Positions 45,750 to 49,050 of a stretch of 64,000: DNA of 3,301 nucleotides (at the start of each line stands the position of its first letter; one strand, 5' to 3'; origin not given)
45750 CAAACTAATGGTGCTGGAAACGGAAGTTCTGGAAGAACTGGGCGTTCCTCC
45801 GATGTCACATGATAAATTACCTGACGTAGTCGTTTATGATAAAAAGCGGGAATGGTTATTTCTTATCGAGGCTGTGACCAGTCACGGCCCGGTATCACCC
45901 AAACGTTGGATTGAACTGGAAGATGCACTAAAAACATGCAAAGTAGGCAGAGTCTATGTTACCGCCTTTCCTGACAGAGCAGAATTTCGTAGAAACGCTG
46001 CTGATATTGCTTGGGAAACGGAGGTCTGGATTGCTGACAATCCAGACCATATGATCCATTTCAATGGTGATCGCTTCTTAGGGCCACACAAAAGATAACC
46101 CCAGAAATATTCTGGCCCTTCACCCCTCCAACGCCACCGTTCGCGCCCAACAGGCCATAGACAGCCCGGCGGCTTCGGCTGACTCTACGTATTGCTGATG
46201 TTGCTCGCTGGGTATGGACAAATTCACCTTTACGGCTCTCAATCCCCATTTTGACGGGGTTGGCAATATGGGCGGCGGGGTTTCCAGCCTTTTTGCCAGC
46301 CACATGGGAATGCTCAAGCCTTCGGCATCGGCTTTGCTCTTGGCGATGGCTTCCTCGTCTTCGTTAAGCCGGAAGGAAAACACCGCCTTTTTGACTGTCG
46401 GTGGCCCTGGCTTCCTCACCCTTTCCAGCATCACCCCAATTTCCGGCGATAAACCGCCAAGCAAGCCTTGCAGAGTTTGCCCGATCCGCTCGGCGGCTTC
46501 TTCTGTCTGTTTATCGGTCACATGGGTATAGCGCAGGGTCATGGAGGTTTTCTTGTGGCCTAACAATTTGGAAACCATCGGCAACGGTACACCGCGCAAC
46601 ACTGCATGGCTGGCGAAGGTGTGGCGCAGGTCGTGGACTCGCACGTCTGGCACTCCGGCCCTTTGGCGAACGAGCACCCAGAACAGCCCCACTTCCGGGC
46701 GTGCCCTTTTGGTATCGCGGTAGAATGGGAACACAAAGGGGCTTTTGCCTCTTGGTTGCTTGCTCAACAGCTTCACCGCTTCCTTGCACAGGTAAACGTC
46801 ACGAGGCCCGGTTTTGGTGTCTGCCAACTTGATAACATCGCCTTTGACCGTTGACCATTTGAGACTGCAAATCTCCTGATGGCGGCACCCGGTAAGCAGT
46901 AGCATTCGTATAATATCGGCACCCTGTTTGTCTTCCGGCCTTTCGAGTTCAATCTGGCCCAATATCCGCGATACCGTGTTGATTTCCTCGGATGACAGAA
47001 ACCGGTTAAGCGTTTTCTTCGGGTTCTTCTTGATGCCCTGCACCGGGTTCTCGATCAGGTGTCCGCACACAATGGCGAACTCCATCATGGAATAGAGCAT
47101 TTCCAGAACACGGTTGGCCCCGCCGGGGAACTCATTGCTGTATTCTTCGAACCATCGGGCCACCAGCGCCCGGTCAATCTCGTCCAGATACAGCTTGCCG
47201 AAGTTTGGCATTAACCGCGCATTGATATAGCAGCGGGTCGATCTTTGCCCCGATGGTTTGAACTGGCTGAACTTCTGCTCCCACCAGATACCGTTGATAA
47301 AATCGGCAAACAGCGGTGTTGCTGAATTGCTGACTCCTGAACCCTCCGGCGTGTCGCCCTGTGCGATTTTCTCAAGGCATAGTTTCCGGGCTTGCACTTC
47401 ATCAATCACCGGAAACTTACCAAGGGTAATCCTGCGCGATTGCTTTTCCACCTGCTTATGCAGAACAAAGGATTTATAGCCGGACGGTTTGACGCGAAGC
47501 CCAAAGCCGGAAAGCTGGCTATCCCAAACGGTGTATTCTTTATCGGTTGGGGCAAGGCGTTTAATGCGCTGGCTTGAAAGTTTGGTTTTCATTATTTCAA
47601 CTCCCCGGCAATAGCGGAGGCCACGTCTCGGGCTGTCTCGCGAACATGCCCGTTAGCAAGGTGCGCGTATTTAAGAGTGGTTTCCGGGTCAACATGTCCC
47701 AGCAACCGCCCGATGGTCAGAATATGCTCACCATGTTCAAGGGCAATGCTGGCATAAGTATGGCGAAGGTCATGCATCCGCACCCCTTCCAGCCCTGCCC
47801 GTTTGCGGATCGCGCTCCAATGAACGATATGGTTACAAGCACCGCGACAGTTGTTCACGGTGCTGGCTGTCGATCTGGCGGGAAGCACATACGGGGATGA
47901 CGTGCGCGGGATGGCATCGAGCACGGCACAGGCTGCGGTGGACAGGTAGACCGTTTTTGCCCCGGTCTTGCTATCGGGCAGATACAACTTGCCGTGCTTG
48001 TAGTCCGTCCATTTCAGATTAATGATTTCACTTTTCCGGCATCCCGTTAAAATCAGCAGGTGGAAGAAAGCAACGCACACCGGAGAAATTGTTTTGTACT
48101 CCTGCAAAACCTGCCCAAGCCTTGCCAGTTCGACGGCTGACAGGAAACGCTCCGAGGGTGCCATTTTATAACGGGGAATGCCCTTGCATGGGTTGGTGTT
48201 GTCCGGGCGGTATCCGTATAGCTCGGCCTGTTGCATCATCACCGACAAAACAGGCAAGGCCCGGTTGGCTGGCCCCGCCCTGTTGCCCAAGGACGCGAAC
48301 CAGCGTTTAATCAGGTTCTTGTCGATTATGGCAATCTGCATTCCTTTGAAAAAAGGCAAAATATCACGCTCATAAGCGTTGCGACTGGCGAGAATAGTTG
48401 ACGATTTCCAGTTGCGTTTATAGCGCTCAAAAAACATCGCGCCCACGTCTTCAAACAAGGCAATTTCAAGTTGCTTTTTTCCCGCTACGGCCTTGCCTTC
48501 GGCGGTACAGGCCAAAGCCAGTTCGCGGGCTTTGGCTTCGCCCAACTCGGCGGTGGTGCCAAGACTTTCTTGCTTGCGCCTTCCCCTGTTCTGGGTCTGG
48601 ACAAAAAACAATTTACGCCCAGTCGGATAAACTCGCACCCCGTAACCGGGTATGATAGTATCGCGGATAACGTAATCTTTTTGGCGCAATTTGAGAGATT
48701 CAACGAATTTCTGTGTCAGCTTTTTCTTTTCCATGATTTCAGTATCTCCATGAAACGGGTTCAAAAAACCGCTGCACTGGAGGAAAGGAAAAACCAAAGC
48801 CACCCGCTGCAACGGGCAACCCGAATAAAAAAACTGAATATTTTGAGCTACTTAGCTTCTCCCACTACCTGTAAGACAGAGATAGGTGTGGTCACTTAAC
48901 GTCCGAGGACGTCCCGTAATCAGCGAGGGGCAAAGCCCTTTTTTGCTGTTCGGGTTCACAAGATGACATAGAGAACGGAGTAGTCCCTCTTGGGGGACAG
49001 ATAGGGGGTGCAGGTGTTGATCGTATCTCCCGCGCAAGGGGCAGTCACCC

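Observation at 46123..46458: Tyrosine integrase carrying a C-terminal tandem pair of RHH-like modules (possible built-in single-chain RHH dimer)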

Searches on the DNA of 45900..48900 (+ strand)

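Call 6: search_dna_similar(query=window:45900-48900:+, collection=ecoli_genomes, mode=near)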
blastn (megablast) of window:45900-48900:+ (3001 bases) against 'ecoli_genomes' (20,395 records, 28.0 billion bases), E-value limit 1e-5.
No match.
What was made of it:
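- Tried and rejected: No match in E. coli genomes for the integrase region (call 6).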

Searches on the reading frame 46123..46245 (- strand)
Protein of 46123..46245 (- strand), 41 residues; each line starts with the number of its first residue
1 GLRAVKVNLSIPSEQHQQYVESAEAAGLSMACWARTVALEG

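Call 39: search_protein_families(library=pfam, proteins=[window:46123-46245:-], max_evalue=1)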
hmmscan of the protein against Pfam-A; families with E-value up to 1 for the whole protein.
window:46123-46245:- (41 aa): 1 family
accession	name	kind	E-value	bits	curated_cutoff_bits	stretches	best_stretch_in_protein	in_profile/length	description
PF21983.2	NikA-like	-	0.0011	19.5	27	1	5-40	5-40/72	Mobilization protein NikA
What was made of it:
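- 46123..46236 (-): RHH module 2 (residues 453-490): strand 453-461, helix 462-474, G-L-S turn, helix 479-489. NikA-like 19.5 bits for the module alone (call 39).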

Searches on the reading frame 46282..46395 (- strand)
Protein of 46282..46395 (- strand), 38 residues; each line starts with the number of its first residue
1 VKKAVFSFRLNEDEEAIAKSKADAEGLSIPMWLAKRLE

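Call 39: search_protein_families(library=pfam, proteins=[window:46282-46395:-], max_evalue=1)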
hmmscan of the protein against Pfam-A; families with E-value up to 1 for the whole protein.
window:46282-46395:- (38 aa): 2 families
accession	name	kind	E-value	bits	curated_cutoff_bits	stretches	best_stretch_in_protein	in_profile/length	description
PF21983.2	NikA-like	-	8.1e-05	23.1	27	1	2-35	3-36/72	Mobilization protein NikA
PF19807.5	DUF6290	-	0.0074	16.9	27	1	5-29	3-27/72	Family of unknown function (DUF6290)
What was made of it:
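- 46282..46389 (-): RHH module 1 (residues 402-437): strand 402-410, helix 411-423, G-L-S turn, helix 428-437. NikA-like 23.1 bits for the module alone (call 39).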
